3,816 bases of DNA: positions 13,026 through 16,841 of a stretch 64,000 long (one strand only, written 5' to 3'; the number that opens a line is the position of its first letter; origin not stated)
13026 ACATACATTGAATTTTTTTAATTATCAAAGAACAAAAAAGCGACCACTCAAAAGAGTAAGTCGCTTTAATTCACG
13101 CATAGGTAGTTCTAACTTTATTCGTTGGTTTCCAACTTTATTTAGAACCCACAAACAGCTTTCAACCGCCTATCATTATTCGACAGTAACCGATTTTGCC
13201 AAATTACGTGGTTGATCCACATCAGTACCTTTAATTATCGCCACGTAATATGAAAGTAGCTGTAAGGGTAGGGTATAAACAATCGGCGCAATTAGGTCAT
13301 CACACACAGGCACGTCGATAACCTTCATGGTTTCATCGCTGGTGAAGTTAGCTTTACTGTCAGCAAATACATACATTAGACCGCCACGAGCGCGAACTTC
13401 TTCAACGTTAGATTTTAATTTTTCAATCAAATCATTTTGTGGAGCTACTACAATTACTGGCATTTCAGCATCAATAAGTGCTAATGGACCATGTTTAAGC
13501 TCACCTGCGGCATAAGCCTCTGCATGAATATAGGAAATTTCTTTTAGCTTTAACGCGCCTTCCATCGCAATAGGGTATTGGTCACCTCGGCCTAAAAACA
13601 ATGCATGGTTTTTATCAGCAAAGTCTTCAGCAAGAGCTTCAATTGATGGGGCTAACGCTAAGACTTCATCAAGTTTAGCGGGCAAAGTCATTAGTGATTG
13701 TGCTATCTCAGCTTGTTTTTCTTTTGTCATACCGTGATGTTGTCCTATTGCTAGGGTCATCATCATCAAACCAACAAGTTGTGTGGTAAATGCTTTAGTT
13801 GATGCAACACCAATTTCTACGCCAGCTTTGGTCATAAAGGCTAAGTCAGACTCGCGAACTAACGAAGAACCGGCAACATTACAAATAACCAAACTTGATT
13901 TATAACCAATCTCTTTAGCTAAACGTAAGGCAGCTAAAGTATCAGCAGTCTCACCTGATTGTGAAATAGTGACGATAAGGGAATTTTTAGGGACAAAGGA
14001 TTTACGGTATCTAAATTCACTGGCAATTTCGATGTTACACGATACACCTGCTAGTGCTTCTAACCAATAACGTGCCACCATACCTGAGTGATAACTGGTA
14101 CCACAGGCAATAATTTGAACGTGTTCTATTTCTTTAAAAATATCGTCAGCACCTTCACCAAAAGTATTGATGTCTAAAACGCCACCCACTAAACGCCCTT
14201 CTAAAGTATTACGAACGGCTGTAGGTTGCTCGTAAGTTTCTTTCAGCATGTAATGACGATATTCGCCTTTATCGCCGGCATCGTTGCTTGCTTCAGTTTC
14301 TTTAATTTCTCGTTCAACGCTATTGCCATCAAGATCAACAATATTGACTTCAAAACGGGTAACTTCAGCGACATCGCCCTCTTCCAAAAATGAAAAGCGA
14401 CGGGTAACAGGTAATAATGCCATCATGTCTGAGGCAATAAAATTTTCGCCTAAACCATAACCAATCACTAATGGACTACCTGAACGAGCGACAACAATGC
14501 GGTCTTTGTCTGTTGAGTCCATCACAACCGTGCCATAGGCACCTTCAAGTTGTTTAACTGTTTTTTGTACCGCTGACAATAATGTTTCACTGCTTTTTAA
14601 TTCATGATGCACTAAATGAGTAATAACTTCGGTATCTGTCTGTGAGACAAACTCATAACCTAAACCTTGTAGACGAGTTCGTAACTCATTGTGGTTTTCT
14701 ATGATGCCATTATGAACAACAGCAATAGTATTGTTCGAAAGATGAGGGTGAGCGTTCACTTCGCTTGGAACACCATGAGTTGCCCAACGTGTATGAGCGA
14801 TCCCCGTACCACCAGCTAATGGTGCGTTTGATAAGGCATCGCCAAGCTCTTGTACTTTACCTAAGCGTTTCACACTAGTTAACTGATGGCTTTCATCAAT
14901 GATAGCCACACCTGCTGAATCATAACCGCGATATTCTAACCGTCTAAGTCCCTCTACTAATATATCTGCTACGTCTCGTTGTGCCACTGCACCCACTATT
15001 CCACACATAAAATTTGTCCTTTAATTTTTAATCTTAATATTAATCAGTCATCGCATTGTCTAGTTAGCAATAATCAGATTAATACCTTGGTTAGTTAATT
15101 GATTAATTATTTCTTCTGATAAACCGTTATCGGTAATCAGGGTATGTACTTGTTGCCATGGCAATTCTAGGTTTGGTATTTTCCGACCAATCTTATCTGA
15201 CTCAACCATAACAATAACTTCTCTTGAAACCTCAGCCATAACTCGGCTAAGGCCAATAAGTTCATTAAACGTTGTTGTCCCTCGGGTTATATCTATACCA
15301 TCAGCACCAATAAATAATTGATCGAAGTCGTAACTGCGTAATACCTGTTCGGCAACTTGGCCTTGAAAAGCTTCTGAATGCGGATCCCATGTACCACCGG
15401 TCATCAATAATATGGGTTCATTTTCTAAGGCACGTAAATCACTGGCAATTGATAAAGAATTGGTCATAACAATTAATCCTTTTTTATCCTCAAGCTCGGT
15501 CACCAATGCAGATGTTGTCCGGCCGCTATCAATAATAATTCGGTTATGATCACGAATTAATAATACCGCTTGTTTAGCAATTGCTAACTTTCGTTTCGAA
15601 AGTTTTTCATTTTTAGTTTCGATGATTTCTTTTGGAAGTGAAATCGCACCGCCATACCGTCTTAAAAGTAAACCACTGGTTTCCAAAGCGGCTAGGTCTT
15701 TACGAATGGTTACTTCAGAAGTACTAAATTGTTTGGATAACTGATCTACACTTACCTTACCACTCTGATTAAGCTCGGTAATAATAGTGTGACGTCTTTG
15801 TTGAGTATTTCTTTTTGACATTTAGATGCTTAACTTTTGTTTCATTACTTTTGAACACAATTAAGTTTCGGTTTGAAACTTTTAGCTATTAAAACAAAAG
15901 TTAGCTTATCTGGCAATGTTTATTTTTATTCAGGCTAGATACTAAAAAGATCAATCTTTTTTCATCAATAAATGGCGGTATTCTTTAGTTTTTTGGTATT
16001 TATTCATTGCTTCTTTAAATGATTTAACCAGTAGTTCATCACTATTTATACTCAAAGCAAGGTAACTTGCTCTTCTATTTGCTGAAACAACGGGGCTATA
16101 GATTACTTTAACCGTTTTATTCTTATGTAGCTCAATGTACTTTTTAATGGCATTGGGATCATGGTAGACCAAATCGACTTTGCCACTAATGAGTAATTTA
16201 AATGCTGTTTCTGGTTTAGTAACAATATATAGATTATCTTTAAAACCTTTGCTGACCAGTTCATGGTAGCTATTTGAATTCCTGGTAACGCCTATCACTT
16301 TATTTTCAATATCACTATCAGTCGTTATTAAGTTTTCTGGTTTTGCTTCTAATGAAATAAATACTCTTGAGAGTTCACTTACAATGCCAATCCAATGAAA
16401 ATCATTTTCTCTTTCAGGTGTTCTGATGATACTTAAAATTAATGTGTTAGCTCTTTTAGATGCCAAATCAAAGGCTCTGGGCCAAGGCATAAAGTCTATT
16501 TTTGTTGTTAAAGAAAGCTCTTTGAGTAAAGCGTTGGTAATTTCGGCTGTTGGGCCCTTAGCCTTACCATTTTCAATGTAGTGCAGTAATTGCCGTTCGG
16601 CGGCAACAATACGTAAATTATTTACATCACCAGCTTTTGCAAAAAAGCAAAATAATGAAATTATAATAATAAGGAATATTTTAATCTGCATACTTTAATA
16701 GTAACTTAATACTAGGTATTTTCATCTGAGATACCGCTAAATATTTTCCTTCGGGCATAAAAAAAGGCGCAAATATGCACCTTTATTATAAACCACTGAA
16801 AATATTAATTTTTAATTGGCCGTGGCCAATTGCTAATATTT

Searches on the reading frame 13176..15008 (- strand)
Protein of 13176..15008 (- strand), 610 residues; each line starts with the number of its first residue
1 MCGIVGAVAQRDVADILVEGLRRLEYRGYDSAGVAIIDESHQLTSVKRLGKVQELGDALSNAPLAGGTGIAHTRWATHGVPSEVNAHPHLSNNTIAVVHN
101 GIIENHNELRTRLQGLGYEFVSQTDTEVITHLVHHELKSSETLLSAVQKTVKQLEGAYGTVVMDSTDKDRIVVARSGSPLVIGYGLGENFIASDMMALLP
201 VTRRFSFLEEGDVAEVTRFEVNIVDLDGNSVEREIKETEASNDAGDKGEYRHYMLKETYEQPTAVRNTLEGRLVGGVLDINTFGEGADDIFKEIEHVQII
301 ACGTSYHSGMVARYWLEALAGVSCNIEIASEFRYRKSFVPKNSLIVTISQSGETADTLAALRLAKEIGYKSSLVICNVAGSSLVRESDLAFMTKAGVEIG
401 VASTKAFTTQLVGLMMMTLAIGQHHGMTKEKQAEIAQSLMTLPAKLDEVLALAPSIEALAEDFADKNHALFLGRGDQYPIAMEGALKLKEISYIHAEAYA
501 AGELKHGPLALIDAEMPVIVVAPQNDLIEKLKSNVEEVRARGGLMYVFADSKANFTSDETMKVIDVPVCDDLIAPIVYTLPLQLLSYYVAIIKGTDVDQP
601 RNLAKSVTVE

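Call 7: search_protein_families(library=pfam, proteins=[window:13176-15008:-])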
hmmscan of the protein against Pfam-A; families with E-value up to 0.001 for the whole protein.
window:13176-15008:- (610 aa): 4 families
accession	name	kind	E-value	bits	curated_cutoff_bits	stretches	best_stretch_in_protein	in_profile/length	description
PF01380.27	SIS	-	5.7e-59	198.1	25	2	293-419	4-130/131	SIS domain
PF13522.11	GATase_6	-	5.5e-19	68.9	27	1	66-185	10-121/130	Glutamine amidotransferase domain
PF13537.11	GATase_7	-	6e-17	62.3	25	1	80-199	7-122/123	Glutamine amidotransferase domain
PF13230.11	GATase_4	-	8.3e-05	22.1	23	1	61-152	66-160/272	Glutamine amidotransferases class-II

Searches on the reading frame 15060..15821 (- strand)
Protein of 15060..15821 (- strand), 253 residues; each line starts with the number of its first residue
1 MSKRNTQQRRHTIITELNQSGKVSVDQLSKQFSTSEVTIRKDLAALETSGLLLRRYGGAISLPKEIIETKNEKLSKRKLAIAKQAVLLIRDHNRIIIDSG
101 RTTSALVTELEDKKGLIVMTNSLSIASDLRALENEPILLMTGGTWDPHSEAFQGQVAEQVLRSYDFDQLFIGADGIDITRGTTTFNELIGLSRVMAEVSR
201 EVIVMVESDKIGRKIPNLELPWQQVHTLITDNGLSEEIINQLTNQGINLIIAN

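Call 7: search_protein_families(library=pfam, proteins=[window:15060-15821:-])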
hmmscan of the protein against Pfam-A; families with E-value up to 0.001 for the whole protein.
window:15060-15821:- (253 aa): 4 families
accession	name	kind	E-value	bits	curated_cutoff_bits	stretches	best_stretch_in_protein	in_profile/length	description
PF00455.28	DeoRC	-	2.4e-42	145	31.8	1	76-232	4-160/160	DeoR C terminal sensor domain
PF08220.18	HTH_DeoR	-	3.1e-17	62.5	21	1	9-62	1-54/57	DeoR-like helix-turn-helix domain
PF08279.18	HTH_11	-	2.6e-08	34.1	25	1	9-51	1-44/55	HTH domain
PF00392.27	GntR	-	0.0003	20.8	27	1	16-60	17-62/64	Bacterial regulatory proteins, gntR family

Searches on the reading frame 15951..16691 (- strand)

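Call 28: search_protein_families(library=pfam, proteins=[window:15951-16691:-])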
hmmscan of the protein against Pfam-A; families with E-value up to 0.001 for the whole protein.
window:15951-16691:- (246 aa): 1 family
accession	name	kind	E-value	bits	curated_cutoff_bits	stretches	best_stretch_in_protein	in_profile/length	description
PF00497.25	SBP_bac_3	-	2e-07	31.3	26.4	1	36-242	12-126/132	Bacterial extracellular solute-binding proteins, family 3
